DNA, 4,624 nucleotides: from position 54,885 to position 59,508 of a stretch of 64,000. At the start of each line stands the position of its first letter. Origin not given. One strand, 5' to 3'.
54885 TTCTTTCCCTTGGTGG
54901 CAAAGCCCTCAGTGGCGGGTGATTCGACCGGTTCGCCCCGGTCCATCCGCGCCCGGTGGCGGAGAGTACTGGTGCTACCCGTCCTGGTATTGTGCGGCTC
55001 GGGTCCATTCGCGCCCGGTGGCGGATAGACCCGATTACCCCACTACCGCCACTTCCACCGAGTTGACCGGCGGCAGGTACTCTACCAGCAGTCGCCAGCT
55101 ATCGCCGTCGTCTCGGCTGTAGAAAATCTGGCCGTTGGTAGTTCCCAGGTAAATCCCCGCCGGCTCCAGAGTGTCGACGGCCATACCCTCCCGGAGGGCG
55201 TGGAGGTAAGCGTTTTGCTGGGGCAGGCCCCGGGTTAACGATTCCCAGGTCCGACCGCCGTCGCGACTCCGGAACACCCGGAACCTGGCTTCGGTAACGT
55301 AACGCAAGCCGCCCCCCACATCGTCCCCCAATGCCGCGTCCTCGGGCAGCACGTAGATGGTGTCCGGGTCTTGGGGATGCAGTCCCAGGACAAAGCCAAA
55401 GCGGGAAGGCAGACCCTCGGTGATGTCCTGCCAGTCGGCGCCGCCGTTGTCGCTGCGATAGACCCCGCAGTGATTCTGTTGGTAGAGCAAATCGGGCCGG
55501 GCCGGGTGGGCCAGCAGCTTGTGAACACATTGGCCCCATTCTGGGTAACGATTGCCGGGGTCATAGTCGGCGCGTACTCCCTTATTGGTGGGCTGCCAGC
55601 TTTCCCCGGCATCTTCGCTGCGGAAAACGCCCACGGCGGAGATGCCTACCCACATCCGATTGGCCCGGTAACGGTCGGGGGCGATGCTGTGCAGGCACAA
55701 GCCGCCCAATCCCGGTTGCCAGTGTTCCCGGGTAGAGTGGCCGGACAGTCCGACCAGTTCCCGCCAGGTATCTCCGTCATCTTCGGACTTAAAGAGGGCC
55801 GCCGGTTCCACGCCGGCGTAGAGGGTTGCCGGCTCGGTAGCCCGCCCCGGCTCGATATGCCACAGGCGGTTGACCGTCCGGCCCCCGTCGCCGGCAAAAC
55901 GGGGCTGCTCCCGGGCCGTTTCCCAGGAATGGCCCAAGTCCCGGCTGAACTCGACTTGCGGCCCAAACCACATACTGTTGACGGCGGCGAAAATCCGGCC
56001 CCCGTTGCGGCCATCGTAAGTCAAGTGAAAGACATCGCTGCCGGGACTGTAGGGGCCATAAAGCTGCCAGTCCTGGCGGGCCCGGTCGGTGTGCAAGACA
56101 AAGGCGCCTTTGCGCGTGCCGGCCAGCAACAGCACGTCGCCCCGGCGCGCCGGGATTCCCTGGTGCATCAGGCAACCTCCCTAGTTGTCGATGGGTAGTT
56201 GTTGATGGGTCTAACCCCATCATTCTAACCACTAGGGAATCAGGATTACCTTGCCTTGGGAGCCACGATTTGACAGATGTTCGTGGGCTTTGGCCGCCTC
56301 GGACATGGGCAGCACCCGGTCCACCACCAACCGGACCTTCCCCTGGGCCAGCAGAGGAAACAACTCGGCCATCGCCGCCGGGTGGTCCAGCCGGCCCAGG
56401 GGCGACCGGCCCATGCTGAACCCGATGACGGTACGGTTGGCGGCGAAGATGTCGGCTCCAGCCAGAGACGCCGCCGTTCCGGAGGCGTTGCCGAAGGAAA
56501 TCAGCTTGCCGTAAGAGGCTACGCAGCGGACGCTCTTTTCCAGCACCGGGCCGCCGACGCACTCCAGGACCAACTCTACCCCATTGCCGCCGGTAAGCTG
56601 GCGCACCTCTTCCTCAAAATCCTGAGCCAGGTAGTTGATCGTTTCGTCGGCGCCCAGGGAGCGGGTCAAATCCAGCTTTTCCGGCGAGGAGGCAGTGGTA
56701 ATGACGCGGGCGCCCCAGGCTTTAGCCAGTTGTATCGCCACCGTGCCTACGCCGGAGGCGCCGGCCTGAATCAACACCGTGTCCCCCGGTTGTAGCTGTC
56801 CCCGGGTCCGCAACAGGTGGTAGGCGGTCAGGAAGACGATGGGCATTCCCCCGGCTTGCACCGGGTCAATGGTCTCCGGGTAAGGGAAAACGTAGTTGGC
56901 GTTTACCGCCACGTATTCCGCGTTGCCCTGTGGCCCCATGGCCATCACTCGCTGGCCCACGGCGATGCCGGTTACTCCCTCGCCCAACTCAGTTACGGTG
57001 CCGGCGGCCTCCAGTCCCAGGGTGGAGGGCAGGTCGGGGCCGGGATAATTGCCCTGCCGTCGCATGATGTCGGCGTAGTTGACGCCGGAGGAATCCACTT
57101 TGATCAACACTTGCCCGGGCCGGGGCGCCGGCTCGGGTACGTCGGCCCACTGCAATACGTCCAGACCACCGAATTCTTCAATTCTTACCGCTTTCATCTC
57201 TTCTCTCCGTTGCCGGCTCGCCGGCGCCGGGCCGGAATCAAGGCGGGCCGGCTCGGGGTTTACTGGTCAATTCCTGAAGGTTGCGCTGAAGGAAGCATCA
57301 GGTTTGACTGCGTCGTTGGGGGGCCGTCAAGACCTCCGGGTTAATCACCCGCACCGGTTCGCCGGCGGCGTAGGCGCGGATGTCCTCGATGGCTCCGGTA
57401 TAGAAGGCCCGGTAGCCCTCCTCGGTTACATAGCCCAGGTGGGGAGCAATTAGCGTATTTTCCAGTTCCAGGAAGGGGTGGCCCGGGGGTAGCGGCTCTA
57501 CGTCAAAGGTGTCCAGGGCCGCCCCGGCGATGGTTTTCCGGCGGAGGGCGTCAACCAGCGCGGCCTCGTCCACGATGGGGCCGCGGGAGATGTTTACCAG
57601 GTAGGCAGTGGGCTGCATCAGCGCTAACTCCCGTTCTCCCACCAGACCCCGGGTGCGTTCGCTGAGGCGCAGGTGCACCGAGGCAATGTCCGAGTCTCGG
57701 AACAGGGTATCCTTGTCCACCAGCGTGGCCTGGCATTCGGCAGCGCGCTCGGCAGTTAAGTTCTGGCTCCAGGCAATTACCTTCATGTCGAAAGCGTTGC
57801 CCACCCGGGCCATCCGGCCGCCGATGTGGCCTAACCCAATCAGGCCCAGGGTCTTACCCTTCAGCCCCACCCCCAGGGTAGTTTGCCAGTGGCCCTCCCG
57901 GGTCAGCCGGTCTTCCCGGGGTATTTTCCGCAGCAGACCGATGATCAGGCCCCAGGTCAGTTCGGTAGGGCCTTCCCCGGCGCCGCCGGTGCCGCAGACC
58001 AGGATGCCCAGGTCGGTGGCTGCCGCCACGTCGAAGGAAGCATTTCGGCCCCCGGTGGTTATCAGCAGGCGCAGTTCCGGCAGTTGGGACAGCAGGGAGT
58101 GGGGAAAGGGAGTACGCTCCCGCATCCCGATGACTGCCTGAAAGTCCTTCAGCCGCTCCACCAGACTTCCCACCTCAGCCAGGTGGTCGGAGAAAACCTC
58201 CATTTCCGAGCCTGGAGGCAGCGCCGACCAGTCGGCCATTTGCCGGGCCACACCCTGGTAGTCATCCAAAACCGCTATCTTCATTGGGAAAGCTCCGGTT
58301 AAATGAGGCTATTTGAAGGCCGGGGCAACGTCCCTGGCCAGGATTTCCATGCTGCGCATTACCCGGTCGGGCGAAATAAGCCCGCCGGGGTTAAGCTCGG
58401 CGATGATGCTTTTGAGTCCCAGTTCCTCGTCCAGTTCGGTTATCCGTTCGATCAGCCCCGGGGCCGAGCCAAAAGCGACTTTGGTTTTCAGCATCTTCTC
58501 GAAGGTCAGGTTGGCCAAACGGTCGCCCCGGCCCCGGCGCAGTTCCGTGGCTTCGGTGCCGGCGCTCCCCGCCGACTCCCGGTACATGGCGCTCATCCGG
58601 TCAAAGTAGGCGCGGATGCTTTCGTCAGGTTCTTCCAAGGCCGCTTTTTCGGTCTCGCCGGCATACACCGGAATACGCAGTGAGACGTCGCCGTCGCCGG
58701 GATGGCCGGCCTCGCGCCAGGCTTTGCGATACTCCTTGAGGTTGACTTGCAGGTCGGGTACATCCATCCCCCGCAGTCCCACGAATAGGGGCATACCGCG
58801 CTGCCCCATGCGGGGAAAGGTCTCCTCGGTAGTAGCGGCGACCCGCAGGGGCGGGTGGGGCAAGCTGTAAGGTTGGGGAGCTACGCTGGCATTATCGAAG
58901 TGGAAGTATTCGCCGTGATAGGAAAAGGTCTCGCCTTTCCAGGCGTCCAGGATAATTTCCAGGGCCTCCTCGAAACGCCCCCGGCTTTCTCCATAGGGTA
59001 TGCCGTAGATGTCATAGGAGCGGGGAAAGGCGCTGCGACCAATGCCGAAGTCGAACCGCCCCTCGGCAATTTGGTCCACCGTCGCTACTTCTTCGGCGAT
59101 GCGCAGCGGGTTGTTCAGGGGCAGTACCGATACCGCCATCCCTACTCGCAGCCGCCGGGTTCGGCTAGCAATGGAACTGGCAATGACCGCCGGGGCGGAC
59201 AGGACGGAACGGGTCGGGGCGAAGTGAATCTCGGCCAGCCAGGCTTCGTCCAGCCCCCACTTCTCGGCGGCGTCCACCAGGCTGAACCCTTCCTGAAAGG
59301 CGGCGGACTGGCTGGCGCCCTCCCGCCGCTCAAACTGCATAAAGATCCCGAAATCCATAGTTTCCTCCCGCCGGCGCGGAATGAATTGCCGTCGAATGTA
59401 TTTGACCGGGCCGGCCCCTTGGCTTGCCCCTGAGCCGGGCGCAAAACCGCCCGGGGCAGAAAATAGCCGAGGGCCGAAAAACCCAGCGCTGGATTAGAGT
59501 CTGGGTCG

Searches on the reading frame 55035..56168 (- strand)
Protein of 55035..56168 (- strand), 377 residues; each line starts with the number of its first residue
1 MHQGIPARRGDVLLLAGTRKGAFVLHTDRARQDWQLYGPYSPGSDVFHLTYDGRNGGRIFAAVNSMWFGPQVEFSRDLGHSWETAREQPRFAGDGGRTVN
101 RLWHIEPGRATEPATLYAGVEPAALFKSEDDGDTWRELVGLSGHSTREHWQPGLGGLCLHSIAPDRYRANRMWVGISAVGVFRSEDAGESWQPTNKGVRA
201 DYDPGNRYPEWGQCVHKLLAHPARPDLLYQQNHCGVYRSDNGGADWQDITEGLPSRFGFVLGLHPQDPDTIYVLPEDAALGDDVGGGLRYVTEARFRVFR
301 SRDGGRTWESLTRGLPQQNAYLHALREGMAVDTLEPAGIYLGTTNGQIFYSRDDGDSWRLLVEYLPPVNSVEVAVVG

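Call 68: search_protein_families(library=pfam, proteins=[window:55035-56168:-], max_evalue=0.00001)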
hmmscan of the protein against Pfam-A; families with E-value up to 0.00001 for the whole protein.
window:55035-56168:- (377 aa): 2 families
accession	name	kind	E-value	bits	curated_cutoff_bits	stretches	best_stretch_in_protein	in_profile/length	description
PF15902.12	Sortilin-Vps10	-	8.9e-13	48.3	33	0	297-359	2-58/446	Sortilin, neurotensin receptor 3,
PF02012.26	BNR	-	4.1e-08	32.5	27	0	299-309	1-11/12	BNR/Asp-box repeat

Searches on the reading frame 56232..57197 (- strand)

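Call 69: search_protein_families(library=pfam, proteins=[window:56232-57197:-], max_evalue=0.00001)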
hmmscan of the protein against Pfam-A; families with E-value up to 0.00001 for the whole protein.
window:56232-57197:- (321 aa): 3 families
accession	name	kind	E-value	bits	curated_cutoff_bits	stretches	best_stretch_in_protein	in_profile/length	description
PF00107.32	ADH_zinc_N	-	1.1e-32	113.2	31.8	1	149-269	1-117/129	Zinc-binding dehydrogenase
PF13602.12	ADH_zinc_N_2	-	3.1e-27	96.6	27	1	181-319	1-134/134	Zinc-binding dehydrogenase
PF08240.17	ADH_N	-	3e-18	66.4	23.5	1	27-107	2-103/104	Alcohol dehydrogenase GroES-like domain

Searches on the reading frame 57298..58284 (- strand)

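Call 69: search_protein_families(library=pfam, proteins=[window:57298-58284:-], max_evalue=0.00001)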
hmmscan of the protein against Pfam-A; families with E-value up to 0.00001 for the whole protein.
window:57298-58284:- (328 aa): 2 families
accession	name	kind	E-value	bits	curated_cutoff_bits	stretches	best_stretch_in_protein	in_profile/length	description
PF02826.25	2-Hacid_dh_C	-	5.7e-56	189.1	25.1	1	112-284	2-178/178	D-isomer specific 2-hydroxyacid dehydrogenase, NAD binding domain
PF00389.36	2-Hacid_dh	-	1.1e-08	35.2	24.6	1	27-312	21-130/134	D-isomer specific 2-hydroxyacid dehydrogenase, catalytic domain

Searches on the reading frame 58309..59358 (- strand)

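Call 69: search_protein_families(library=pfam, proteins=[window:58309-59358:-], max_evalue=0.00001)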
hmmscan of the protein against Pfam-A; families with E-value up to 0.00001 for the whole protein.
window:58309-59358:- (349 aa): 1 family
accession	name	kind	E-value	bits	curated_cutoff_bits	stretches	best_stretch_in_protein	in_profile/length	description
PF00296.26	Bac_luciferase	-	1.7e-61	208.7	27.9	1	1-311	1-308/314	Luciferase-like monooxygenase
